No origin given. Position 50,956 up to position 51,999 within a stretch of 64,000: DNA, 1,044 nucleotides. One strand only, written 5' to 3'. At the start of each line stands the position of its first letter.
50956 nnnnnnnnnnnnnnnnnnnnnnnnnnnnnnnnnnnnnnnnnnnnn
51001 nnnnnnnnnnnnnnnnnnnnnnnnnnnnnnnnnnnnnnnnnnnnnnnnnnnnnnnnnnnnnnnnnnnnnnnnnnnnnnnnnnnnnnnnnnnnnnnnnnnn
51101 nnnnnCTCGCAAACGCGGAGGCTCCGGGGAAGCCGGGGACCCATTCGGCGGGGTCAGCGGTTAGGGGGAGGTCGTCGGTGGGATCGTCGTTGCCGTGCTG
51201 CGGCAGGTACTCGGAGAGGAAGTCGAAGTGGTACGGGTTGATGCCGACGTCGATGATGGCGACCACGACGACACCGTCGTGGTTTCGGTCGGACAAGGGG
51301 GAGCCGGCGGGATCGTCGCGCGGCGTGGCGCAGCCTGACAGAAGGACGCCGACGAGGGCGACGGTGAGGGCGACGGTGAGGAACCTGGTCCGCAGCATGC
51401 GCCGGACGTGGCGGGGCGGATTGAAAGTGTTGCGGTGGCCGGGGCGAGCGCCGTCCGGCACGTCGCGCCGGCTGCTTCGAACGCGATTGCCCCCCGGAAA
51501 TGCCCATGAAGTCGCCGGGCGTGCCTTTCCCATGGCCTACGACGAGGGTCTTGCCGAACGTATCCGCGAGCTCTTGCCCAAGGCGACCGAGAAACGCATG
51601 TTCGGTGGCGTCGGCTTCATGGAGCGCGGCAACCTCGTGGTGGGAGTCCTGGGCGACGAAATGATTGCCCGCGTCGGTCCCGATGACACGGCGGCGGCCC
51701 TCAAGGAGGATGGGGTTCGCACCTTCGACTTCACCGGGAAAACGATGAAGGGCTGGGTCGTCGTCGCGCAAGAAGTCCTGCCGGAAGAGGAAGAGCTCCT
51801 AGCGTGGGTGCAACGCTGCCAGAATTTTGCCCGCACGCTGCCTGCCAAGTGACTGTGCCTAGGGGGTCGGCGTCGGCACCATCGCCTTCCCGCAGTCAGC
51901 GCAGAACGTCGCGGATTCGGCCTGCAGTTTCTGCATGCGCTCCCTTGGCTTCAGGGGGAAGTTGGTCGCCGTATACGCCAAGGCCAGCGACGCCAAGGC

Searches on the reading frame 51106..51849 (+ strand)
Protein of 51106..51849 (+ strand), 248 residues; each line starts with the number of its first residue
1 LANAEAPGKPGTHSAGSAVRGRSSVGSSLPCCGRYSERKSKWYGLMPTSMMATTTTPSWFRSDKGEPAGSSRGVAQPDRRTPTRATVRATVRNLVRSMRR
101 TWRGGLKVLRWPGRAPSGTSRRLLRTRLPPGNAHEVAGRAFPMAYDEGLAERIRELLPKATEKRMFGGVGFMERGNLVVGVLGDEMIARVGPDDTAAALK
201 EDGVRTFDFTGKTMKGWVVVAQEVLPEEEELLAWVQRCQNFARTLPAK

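Call 91: search_protein_families(library=pfam, proteins=[window:51106-51849:+], max_evalue=0.01)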
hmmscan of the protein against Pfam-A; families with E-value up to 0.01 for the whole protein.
window:51106-51849:+ (248 aa): 1 family
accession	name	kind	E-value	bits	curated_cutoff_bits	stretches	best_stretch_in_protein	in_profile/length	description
PF04993.18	TfoX_N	-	4.6e-14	52.7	30.1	1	157-241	6-90/91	TfoX N-terminal domain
